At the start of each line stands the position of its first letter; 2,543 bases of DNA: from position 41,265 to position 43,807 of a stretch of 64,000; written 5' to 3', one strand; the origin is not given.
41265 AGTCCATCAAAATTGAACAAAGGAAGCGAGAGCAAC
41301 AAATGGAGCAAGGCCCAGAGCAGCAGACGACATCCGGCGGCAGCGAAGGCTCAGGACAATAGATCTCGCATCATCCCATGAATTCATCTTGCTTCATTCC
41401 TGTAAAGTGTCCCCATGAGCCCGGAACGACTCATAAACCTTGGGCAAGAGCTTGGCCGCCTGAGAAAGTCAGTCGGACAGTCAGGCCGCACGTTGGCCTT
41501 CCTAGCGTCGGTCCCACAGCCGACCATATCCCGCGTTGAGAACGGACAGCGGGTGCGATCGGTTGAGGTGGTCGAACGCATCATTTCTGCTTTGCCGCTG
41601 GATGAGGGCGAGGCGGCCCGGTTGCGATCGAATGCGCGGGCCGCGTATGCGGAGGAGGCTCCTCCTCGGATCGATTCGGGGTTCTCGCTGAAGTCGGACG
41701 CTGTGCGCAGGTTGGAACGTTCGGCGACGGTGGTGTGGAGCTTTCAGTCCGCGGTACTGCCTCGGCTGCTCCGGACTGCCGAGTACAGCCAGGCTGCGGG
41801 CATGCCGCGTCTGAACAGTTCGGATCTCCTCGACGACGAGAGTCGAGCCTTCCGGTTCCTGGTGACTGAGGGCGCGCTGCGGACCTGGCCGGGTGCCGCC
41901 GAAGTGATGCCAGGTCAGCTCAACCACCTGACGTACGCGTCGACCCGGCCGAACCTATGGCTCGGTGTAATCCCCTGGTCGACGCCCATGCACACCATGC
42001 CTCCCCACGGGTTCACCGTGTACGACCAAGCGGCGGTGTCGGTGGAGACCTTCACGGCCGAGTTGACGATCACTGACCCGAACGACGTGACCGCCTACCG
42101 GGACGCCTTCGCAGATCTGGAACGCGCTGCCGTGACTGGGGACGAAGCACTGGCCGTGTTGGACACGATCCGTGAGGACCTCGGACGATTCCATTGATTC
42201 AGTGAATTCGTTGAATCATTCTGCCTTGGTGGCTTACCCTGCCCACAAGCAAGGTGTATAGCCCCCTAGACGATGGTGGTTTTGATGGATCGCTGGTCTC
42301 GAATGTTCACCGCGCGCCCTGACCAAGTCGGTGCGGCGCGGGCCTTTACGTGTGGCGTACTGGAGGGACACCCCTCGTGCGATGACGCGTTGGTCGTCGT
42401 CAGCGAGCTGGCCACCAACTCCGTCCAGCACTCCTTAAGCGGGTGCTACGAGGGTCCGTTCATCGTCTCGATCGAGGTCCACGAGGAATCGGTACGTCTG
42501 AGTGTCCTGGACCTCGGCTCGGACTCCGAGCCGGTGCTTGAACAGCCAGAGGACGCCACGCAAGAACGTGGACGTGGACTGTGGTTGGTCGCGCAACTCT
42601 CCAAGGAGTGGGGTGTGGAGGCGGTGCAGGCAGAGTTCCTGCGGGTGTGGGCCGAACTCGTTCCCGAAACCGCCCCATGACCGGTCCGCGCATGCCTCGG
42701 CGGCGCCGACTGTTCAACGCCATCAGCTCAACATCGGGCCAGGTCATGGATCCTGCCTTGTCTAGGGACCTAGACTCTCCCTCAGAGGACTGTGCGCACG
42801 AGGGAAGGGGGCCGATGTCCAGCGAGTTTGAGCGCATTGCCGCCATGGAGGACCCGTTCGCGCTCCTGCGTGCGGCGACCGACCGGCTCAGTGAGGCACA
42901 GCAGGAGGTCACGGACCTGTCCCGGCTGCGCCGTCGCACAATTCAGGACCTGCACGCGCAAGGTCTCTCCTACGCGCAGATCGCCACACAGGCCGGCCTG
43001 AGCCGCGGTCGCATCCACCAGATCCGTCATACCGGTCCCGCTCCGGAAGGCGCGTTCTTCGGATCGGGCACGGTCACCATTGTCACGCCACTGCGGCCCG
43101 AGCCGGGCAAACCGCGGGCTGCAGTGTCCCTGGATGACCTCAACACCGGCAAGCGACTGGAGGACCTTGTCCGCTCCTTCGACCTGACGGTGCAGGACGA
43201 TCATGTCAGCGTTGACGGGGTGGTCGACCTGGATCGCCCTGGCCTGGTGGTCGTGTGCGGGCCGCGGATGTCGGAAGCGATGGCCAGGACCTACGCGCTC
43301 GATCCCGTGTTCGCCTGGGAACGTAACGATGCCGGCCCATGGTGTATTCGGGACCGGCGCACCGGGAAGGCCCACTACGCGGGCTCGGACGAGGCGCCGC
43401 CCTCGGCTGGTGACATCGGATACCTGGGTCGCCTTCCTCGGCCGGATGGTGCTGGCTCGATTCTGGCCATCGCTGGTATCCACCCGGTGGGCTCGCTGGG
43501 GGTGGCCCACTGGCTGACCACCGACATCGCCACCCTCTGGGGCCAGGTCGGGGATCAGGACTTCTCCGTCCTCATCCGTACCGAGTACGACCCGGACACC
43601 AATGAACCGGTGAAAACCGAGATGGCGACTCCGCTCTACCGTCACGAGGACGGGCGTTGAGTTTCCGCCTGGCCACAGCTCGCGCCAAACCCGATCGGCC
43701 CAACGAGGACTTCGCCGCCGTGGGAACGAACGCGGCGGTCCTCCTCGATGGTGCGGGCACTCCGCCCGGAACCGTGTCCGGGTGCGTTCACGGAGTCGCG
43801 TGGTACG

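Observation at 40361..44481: Candidate undescribed sensor–effector cargo module on the AICE: AT-rich tandem SLATT-like membrane protein + XRE/DUF5753 + HATPase_c kinase + HTH protein + PP2C phosphatase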

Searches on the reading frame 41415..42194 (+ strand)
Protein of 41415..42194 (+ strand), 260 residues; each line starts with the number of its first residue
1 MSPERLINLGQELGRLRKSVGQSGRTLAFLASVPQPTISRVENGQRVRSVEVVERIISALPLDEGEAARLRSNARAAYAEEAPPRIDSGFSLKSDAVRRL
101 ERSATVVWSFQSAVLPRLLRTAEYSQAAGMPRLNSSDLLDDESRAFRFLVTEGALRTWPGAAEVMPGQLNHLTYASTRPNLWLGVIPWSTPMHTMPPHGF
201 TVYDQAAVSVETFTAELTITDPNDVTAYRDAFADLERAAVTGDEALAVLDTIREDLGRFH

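Call 3: search_protein_families(library=pfam, proteins=[window:41415-42194:+], max_evalue=0.1)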
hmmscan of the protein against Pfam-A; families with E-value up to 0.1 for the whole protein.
window:41415-42194:+ (260 aa): 3 families
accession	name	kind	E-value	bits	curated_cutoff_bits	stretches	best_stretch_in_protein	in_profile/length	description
PF19054.6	DUF5753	-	2.7e-29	102.5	23.4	1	98-250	5-177/178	Domain of unknown function (DUF5753)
PF13560.12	HTH_31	-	8.8e-11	42.4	27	1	9-70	2-64/64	Helix-turn-helix domain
PF01381.28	HTH_3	-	3.4e-05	24.2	23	1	15-64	3-52/55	Helix-turn-helix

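Call 7: search_protein_families(library=padloc, proteins=[window:41415-42194:+], max_evalue=0.1)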
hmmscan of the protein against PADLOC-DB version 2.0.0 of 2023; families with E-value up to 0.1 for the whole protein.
window:41415-42194:+ (260 aa): 5 families
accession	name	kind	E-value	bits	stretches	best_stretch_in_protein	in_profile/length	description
PDLC03664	Control_protein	-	4.5e-06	25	1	6-62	11-67/74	control protein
PDLC02926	HTH_VI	-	2.7e-05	22.4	1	8-60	1-53/92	-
PDLC03665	Control_protein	-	8.6e-05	20.7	1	7-61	7-62/77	control protein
PDLC03953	RmrA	-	0.0079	13.5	1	11-60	8-57/373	-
PDLC03946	RmrA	-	0.022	11.5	1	17-60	11-54/357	-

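Call 8: search_protein_families(library=ncbifam, proteins=[window:41415-42194:+], max_evalue=0.1)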
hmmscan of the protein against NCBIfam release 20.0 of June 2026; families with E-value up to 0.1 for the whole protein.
window:41415-42194:+ (260 aa): 5 families
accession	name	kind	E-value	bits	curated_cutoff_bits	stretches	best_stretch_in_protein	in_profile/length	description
NF058600.1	TransRegSco1979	equivalog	1.7e-11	43.7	350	2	142-256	160-280/280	Sco1979 family transcriptional regulator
TIGR03070.1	couple_hipB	subfamily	0.0003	20.7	71.65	1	9-61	3-55/58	type II toxin-antitoxin system Y4mF family antitoxin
NF006015.0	PRK08154.1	subfamily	0.03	13.5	204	1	6-61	28-83/314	anaerobic benzoate catabolism transcriptional regulator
TIGR03830.1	CxxCG_CxxCG_HTH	subfamily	0.036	13.9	61.8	0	10-52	67-109/127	type II TA system antitoxin MqsA family protein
NF007408.0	PRK09943.1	equivalog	0.048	13.2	211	1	7-60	6-59/185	HTH-type transcriptional regulator PuuR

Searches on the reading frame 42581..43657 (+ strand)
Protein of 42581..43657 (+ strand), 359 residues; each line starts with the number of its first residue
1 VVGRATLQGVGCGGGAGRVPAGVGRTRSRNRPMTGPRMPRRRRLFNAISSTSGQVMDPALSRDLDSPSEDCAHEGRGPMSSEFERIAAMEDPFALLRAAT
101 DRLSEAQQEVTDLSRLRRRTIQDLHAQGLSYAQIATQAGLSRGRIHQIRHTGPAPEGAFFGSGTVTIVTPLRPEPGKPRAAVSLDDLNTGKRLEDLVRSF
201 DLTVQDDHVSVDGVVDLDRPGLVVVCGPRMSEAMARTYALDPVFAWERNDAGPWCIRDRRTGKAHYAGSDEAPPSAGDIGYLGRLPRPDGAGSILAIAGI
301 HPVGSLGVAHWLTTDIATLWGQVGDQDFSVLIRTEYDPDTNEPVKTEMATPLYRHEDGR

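Call 3: search_protein_families(library=pfam, proteins=[window:42581-43657:+], max_evalue=0.1)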
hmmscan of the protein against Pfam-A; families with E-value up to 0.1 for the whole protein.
window:42581-43657:+ (359 aa): 8 families
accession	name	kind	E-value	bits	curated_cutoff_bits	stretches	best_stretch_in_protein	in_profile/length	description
PF04545.22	Sigma70_r4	-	4.6e-05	23.3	24.1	1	102-151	4-43/50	Sigma-70, region 4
PF13384.12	HTH_23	-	0.00026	21.2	24.6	1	113-150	2-39/50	Homeodomain-like domain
PF13936.12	HTH_38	-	0.0024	18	27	1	118-141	10-33/44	Helix-turn-helix domain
PF11268.13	DUF3071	-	0.0092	16.6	26.9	1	96-147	34-87/168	Protein of unknown function (DUF3071)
PF13560.12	HTH_31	-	0.01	16.6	27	1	115-148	8-34/64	Helix-turn-helix domain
PF08281.18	Sigma70_r4_2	-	0.054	13.6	25.7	0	126-146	24-44/54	Sigma-70, region 4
PF13518.12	HTH_28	-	0.081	13.5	25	0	117-148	2-32/52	Helix-turn-helix domain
PF09003.16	Arm-DNA-bind_1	-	0.084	13.4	22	0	248-272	23-47/74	Bacteriophage lambda integrase, Arm DNA-binding domain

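Call 7: search_protein_families(library=padloc, proteins=[window:42581-43657:+], max_evalue=0.1)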
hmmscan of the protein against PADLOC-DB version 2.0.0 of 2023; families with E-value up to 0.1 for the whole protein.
window:42581-43657:+ (359 aa): 0 families

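Call 8: search_protein_families(library=ncbifam, proteins=[window:42581-43657:+], max_evalue=0.1)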
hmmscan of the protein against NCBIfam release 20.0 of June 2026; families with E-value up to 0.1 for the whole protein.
window:42581-43657:+ (359 aa): 2 families
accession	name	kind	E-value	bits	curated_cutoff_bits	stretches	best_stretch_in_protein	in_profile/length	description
TIGR02937.1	sigma70-ECF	superfamily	2.4e-05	24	42.9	1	92-150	107-155/165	sigma-70 family RNA polymerase sigma factor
NF009177.0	PRK12525.1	subfamily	0.061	13.2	266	0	124-149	130-155/168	RNA polymerase sigma factor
